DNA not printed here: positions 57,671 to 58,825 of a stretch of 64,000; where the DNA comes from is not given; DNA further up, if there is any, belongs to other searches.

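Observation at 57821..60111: WYL-regulator-headed low-GC cassette (regulator, 3-TM protein, divergent Fe-S HhH-GPD glycosylase-like protein) parked directly upstream of polA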

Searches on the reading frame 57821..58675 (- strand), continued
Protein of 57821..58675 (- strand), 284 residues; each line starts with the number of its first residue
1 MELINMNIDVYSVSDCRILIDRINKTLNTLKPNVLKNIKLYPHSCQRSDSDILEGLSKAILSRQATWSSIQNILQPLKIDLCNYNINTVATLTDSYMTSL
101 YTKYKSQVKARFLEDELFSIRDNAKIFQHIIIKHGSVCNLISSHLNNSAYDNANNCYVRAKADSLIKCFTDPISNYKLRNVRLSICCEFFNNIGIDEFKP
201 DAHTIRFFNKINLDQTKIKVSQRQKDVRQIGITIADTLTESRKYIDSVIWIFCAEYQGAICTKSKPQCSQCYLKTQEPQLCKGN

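Call 28: find_related_loci(query=A1, collection=metagenome_contigs, flank=8000)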
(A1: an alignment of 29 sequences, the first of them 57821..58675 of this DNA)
Query A1 (284 aa) in metagenome_contigs; peptide patterns used: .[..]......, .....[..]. (x = any residue, [..] = any of these).
418 stretches matched a pattern; 31 encode a relative of the query (tblastn E <= 1e-3); 31 distinct loci.
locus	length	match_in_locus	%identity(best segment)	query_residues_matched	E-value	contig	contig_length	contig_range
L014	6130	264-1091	53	7-283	3e-99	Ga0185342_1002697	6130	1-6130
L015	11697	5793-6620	53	7-283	4e-99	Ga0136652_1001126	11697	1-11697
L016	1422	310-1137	54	6-283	4e-106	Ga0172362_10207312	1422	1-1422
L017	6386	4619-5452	54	5-283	1e-93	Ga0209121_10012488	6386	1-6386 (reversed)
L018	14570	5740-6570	52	6-283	2e-93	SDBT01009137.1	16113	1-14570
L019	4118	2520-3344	52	6-282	1e-91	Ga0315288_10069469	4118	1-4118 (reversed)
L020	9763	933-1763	50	6-283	3e-90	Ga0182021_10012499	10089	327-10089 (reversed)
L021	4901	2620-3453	51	4-283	2e-90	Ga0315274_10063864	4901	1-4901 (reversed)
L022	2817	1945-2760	51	4-281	1e-87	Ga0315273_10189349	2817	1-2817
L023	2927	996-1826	50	6-283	1e-85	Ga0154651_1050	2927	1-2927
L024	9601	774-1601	44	8-283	4e-72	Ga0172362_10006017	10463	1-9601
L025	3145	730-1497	32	19-284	2e-46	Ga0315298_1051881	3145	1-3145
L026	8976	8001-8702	35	41-284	4e-46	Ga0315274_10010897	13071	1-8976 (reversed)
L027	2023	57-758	35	41-284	7e-47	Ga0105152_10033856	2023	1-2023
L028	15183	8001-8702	34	41-284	5e-45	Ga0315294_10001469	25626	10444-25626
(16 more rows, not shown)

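Call 31: fold_search(model_id=the predicted structure, library=viral)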
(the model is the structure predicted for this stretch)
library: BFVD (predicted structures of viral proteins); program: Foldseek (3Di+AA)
matches with E <= 10: 61; with E <= 0.001: 0
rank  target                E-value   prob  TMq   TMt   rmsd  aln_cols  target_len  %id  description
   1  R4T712                5.7e-03  1.00  0.52  0.59   6.4       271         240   13  Endonuclease III [Halogranum tailed virus 1]
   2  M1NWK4                1.8e-01  0.92  0.38  0.48  11.5       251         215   13  (no name in the UniProt tables at hand)
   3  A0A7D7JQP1            2.7e-01  0.51  0.40  0.32  12.3       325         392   10  (no name in the UniProt tables at hand)
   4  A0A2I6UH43            3.5e-01  0.63  0.32  0.43  11.1       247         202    8  Uncharacterized protein [Salinibacter phage M31CR41-2]
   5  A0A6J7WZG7            3.5e-01  0.44  0.34  0.18  10.5       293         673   14  Large polyvalent protein associated domain-containing protein [uncultured Caudovirales phage]
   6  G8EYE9                6.3e-01  0.47  0.31  0.42  10.7       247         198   14  Uncharacterized protein [Synechococcus phage S-CBP42]
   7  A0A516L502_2          1.1e+00  0.13  0.24  0.09  16.1       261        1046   10  (no name in the UniProt tables at hand)
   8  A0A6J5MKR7            1.1e+00  0.08  0.23  0.17  18.4       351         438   11  Uncharacterized protein [uncultured Caudovirales phage]
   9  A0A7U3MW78            1.2e+00  0.38  0.43  0.33   7.8       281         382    8  (no name in the UniProt tables at hand)
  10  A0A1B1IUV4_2          1.3e+00  0.14  0.30  0.10  16.4       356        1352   13  (no name in the UniProt tables at hand)
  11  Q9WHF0                1.5e+00  0.13  0.18  0.18  11.1       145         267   18  ORF21 [Agrotis segetum granulosis virus]
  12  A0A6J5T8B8            1.6e+00  0.03  0.14  0.06  18.4       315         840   11  Uncharacterized protein [uncultured Caudovirales phage]
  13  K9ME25                1.9e+00  0.13  0.16  0.25  16.9       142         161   17  (no name in the UniProt tables at hand)
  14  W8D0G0                2.1e+00  0.14  0.21  0.27  16.6       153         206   10  Uncharacterized protein [Erwinia phage PhiEaH1]
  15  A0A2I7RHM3            2.2e+00  0.02  0.09  0.08  22.0       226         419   10  (no name in the UniProt tables at hand)
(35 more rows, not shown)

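Call 34: search_protein_families(library=padloc, proteins=[L002:527-1903:-, L002:3119-4495:+, L002:6047-6538:+, L002:6573-7394:+, L002:9233-10381:+, L004:9298-10764:+, L011:6212-7417:+, L007:6263-7756:+, L011:699-3125:+, L011:10392-12194:+], max_evalue=0.01)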
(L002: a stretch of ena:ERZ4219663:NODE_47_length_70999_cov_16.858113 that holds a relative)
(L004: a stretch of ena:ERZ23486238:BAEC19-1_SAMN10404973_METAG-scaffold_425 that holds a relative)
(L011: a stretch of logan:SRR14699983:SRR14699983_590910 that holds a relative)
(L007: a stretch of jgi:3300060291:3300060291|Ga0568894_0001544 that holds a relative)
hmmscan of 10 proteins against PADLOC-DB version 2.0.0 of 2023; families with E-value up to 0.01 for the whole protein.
L002:527-1903:- (458 aa): 7 families
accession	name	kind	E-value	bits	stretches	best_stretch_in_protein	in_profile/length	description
PDLC02196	IetA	-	1.4e-21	75.4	1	184-397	85-298/374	-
PDLC02195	IetA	-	2.4e-14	51.5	1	190-395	106-311/395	-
PDLC00915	TRIP13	-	3.2e-13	47.8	2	185-245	26-86/302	TRIP13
PDLC04232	IetA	-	5.1e-11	40.6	1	183-392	78-288/330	-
PDLC04231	IetA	-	2.2e-06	25.7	1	217-351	112-245/262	-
PDLC00914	TRIP13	-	1.8e-05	22.4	1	277-379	144-246/302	TRIP13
PDLC04140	mad8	-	0.0004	18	1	218-248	23-53/314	mads_8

L002:3119-4495:+ (458 aa): 0 families

L002:6047-6538:+ (163 aa): 1 family
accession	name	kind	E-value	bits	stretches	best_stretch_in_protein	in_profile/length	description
PDLC01247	DEDDh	-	0.0025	16.5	0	8-37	2-29/139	"CAS-I,CAS-II,CAS-III,CAS-IV,CAS-V,CAS-VI; associated"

L002:6573-7394:+ (273 aa): 0 families

L002:9233-10381:+ (382 aa): 5 families
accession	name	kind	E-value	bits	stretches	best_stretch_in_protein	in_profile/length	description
PDLC01250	Cas4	-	1.4e-07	29.9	1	113-233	57-168/168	"CAS-I,CAS-II,CAS-III,CAS-IV,CAS-V,CAS-VI; acquisition_associated"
PDLC01447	Cas4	-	3.2e-06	25.7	1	75-233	32-158/161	"CAS-I,CAS-II,CAS-III,CAS-IV,CAS-V,CAS-VI; acquisition_associated"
PDLC00943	Cas4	-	1.9e-05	22.7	1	113-233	63-179/180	CRISPR-associated protein Cas4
PDLC01611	Cas4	-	9e-05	20.8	1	79-232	32-156/158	"CAS-I,CAS-II,CAS-III,CAS-IV,CAS-V,CAS-VI; acquisition_associated"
PDLC00944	Cas4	-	0.0053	15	0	113-232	62-176/177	Cas4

L004:9298-10764:+ (488 aa): 1 family
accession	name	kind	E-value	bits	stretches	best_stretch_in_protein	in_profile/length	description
PDLC01611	Cas4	-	0.0025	16.1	1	90-179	49-133/158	"CAS-I,CAS-II,CAS-III,CAS-IV,CAS-V,CAS-VI; acquisition_associated"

L011:6212-7417:+ (401 aa): 10 families
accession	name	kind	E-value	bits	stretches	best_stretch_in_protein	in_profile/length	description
PDLC04972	PDC-S26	-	2.6e-15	54.7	1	4-200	7-206/397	-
PDLC04983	PDC-S26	-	4.5e-15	54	1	10-218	12-228/413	-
PDLC04977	PDC-S26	-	1.6e-12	45.3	1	6-177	8-182/400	-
PDLC04980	PDC-S26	-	5.9e-12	43.6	1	8-121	13-136/389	-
PDLC04974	PDC-S26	-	2.1e-09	35.1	1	12-72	17-78/401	-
PDLC04981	PDC-S26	-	1.3e-08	32.6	1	5-249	4-242/358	-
PDLC04971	PDC-S26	-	3.5e-06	24.1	1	3-66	9-73/415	-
PDLC04976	PDC-S26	-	0.00012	19.4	1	12-79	18-85/451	-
PDLC04979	PDC-S26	-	0.0022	15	1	30-127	27-121/383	-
PDLC04969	PDC-S26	-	0.003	14.7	1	18-83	20-85/367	-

L007:6263-7756:+ (497 aa): 1 family
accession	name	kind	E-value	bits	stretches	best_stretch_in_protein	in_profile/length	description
PDLC00733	Effector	-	2.1e-09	34.7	1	26-117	263-357/388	TIR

L011:699-3125:+ (808 aa): 3 families
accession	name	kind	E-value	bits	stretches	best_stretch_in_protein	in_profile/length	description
PDLC03829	ZacB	-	1.2e-17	62.1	2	173-297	208-333/586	-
PDLC04553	PDC-M27B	-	9.3e-05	19.2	0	85-123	103-143/635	-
PDLC02614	DrmC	-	0.0051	14.6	0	87-126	98-135/153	DrmC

L011:10392-12194:+ (600 aa): 0 families

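Call 35: search_protein_families(library=pfam, proteins=[L002:527-1903:-, L002:3119-4495:+, L002:6047-6538:+, L002:6573-7394:+, L002:9233-10381:+, L004:9298-10764:+, L011:6212-7417:+, L007:6263-7756:+, L009:8854-9735:+, P0002], max_evalue=0.01)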
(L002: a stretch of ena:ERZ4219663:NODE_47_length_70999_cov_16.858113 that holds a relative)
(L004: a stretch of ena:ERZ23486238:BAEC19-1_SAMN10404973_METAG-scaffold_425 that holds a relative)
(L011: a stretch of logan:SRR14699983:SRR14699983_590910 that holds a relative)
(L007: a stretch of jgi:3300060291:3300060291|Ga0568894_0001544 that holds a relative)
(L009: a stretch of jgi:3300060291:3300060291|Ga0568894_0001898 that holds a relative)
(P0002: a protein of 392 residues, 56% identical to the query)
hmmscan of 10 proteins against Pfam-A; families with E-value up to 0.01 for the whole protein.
L002:527-1903:- (458 aa): 12 families
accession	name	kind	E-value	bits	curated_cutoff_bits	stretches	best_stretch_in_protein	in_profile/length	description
PF00004.35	AAA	-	3.3e-23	83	21.2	1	225-349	1-130/131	ATPase family associated with various cellular activities (AAA)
PF13401.12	AAA_22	-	5.6e-06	27.1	27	1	223-270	6-56/130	AAA domain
PF06745.19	ATPase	-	0.00012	22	26.6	1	217-245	14-42/231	KaiC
PF20720.3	nSTAND3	-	0.00015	21.9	27.2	1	221-322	16-110/155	Novel STAND NTPase 3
PF12775.13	AAA_7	-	0.00015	21.8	25.8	1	210-253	21-64/181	P-loop containing dynein motor region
PF13191.12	AAA_16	-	0.00018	22.5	32.6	1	220-248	22-50/167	AAA ATPase domain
PF25199.1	nSTAND_NTPase5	-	0.00026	21.3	34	1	178-289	2-109/145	Novel STAND NTPase 5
PF05496.18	RuvB_N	-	0.001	19.3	27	1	225-298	36-106/159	Holliday junction DNA helicase RuvB P-loop domain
PF05673.19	DUF815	-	0.0013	18.3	23.8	1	223-336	54-160/249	Protein of unknown function (DUF815)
PF00519.23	PPV_E1_C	-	0.0014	18.3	26.5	1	198-249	96-146/289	Papillomavirus helicase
PF14532.12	Sigma54_activ_2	-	0.0018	19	25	1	223-297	22-90/138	Sigma-54 interaction domain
PF13238.12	AAA_18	-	0.0032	18.4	29.4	1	225-258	1-25/128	AAA domain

L002:3119-4495:+ (458 aa): 0 families

L002:6047-6538:+ (163 aa): 1 family
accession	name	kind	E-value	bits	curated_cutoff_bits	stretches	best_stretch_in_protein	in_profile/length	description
PF13482.12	RNase_H_2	-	2.7e-37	128.7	22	1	7-162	1-164/165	RNase_H superfamily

L002:6573-7394:+ (273 aa): 1 family
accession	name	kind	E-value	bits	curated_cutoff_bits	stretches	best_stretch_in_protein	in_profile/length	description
PF18754.6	Nmad3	-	1.5e-21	77.6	27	1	4-215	3-212/247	Nucleotide modification associated domain 3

L002:9233-10381:+ (382 aa): 2 families
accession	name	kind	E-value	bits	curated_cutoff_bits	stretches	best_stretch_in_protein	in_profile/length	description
PF12705.13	PDDEXK_1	-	8.6e-24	85.3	22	1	2-233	16-247/247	PD-(D/E)XK nuclease superfamily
PF01930.23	Cas_Cas4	-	0.001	19.6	22.7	1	119-232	53-158/160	Domain of unknown function DUF83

L004:9298-10764:+ (488 aa): 1 family
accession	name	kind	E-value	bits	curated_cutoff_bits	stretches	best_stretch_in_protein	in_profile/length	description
PF11074.14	DUF2779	-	4e-43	147.1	23.3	1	292-417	1-126/126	Domain of unknown function(DUF2779)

L011:6212-7417:+ (401 aa): 1 family
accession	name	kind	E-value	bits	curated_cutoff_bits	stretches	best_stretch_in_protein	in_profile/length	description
PF14281.12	PDDEXK_4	-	1.4e-13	51.6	22.3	1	27-198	1-162/183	PD-(D/E)XK nuclease superfamily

L007:6263-7756:+ (497 aa): 1 family
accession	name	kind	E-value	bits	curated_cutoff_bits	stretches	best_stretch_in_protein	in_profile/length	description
PF10410.14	DnaB_bind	-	0.0011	19.6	20.6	1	114-142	12-40/56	DnaB-helicase binding domain of primase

L009:8854-9735:+ (293 aa): 1 family
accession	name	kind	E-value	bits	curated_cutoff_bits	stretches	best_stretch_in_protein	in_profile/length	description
PF01930.23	Cas_Cas4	-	0.0015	19.1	22.7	1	97-179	55-135/160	Domain of unknown function DUF83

P0002 (392 aa): 1 family
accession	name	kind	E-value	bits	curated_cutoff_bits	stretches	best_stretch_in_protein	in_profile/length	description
PF03352.18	Adenine_glyco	-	3.5e-06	27.4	25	1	42-142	21-117/177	Methyladenine glycosylase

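Call 36: search_solved_structures(query=A1, max_evalue=10, show_alignments=4)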
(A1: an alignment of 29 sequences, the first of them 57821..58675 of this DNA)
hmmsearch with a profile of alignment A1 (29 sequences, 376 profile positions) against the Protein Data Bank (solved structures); distinct sequences matched with E-value up to 10: 18.
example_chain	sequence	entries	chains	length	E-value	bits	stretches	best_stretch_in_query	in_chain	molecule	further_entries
4ai4_A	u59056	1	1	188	0.0018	20.6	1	58-145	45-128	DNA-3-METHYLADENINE GLYCOSYLASE I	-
2jg6_A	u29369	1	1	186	0.002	20.4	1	59-145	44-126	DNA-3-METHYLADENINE GLYCOSIDASE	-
4aia_A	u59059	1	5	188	0.0021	20.4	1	59-145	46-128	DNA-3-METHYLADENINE GLYCOSYLASE I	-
4ai5_A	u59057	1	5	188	0.0022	20.3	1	59-145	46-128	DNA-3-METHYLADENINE GLYCOSYLASE I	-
1lmz_A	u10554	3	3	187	0.0082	18.5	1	43-188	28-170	3-methyladenine DNA glycosylase I (TAG) | DNA-3-methyladenine glycosylase I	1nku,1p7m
4gkf_A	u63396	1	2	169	0.019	17.2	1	60-112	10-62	CRISPR system Cmr subunit Cmr5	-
2ofk_A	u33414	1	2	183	0.038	16.2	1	44-188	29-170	3-methyladenine DNA glycosylase I, constitutive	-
2ofi_A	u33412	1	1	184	0.039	16.2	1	44-188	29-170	3-methyladenine DNA glycosylase I, constitutive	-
1pu6_A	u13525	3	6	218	0.62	12.3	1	47-76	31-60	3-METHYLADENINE DNA GLYCOSYLASE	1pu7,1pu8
5zi6_A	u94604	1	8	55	1.1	11.5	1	245-271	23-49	RNA-binding E3 ubiquitin-protein ligase MEX3C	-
2zc2_A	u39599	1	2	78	1.6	10.9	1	12-72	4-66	DnaD-like replication protein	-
1kg5_A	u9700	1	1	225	2.6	10.2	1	252-269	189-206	A/G-specific adenine glycosylase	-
1mud_A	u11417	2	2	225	2.6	10.2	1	252-269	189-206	Adenine DNA glycosylase | ADENINE GLYCOSYLASE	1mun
1kg2_A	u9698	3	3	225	2.6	10.2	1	252-269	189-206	A/G-specific adenine glycosylase | ADENINE GLYCOSYLASE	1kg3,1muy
1kg6_A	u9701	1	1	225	2.6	10.2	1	252-269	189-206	A/G-specific adenine glycosylase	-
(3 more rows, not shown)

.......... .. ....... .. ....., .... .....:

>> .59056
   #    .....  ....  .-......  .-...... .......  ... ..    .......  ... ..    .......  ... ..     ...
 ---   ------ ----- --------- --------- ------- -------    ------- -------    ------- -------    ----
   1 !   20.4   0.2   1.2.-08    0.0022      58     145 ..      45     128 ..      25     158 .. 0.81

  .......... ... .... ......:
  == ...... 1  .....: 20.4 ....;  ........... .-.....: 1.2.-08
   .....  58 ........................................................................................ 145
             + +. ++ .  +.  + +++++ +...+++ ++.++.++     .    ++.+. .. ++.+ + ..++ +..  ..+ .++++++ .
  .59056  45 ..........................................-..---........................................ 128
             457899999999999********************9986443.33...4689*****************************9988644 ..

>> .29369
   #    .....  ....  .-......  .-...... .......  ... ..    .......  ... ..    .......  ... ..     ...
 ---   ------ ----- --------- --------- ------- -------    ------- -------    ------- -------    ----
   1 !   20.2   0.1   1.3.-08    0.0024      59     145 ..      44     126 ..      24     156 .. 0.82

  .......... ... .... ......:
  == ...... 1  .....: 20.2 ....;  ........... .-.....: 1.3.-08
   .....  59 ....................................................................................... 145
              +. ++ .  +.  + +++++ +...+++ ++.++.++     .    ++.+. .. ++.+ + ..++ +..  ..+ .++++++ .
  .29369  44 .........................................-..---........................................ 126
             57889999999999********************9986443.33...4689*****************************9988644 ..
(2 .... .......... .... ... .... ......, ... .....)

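Call 49: search_protein_families(library=phrogs, proteins=[window:57821-58675:-], max_evalue=0.01)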
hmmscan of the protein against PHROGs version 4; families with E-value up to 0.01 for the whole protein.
window:57821-58675:- (284 aa): 0 families

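Call 60: search_protein_families(library=padloc, proteins=[L013:4833-5861:+, L020:2481-3359:+, L020:6918-8618:-], max_evalue=0.01)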
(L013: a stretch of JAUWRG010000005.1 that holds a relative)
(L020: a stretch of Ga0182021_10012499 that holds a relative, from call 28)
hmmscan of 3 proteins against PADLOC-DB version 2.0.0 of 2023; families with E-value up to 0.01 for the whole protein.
L013:4833-5861:+ (342 aa): 0 families

L020:2481-3359:+ (292 aa): 4 families
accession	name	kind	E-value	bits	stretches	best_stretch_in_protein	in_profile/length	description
PDLC04945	PDC-S18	-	1.2e-18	65.5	1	12-242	18-263/302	-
PDLC04946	PDC-S18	-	1.6e-17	61.6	1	14-233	41-273/365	-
PDLC04916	PDC-S11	-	1.6e-05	22.1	1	14-95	24-107/358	-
PDLC04913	PDC-S11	-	0.0023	15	1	45-103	60-119/375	-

L020:6918-8618:- (566 aa): 14 families
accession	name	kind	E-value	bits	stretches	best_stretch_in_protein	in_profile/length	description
PDLC04151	HEC-05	-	6.3e-183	607.7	1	1-564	20-590/600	-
PDLC04150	HEC-05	-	2.7e-113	377.8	1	5-564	7-578/583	-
PDLC04152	HEC-05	-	2.8e-73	245.4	1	7-564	8-559/566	-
PDLC04153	HEC-05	-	3.6e-39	132.4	2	205-559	234-600/621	-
PDLC04709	PDC-M55C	-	7.4e-18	62.5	2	10-110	19-108/554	-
PDLC02785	SspE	-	8.3e-07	25.6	1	9-119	11-119/785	SspE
PDLC02792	SspE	-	9.4e-07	25.5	1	8-107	13-105/771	SspE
PDLC02787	SspE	-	9.3e-05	18.9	1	4-109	9-109/727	SspE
PDLC03877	NsnA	-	0.00011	19.5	1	5-58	50-105/385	-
PDLC02789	SspE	-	0.00037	17.1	1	8-105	9-100/749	SspE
PDLC02791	SspE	-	0.00037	16.8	1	7-107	9-103/775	SspE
PDLC04027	PD-T4-2_A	-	0.0016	15.5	0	22-53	56-87/363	-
PDLC02790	SspE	-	0.0063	12.6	0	10-107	7-97/776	SspE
PDLC04157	HEC-06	-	0.009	12.7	0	90-109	70-89/558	-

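Call 61: search_protein_families(library=pfam, proteins=[L013:4833-5861:+, L013:6054-6410:+, L020:2481-3359:+, L020:3837-5597:+, L020:6918-8618:-, L024:2-679:+], max_evalue=0.01)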
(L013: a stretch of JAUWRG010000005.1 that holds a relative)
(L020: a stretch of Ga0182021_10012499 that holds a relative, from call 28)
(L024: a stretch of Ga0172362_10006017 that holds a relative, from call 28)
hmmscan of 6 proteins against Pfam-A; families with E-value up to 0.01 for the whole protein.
L013:4833-5861:+ (342 aa): 0 families

L013:6054-6410:+ (118 aa): 3 families
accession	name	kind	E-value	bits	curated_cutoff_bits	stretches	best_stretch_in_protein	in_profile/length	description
PF04480.18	DUF559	-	6.1e-34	116.6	20.6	1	7-115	2-108/109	Protein of unknown function (DUF559)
PF18741.7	MTES_1575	-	2.5e-05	24.7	38.2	1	36-115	12-96/96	REase_MTES_1575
PF21598.3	PvuRts1I-like_N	-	0.0086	16.7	27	1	47-82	46-81/131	Restriction endonuclease PvuRts1 I-like, N-terminal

L020:2481-3359:+ (292 aa): 2 families
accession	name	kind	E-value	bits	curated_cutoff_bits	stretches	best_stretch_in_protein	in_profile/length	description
PF01939.22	NucS_C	-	1.3e-07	32.1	24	1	15-92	2-78/124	Endonuclease NucS C-terminal domain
PF18899.5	DUF5655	-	0.0055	17.2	24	0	177-278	5-108/109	Domain of unknown function (DUF5655)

L020:3837-5597:+ (586 aa): 1 family
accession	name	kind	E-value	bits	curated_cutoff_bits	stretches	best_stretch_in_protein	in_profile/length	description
PF11074.14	DUF2779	-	3.7e-37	127.8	23.3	1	395-517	1-126/126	Domain of unknown function(DUF2779)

L020:6918-8618:- (566 aa): 1 family
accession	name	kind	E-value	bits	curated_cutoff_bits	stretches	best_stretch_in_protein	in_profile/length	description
PF03235.19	GmrSD_N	-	4.3e-29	102.5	33.2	1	9-250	2-197/199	GmrSD restriction endonuclease, N-terminal domain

L024:2-679:+ (225 aa): 2 families
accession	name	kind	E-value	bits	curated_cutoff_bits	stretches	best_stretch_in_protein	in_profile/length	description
PF12705.13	PDDEXK_1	-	8.5e-22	78.7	22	1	11-211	35-246/247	PD-(D/E)XK nuclease superfamily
PF01930.23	Cas_Cas4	-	8.7e-05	23.1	22.7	1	86-212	45-159/160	Domain of unknown function DUF83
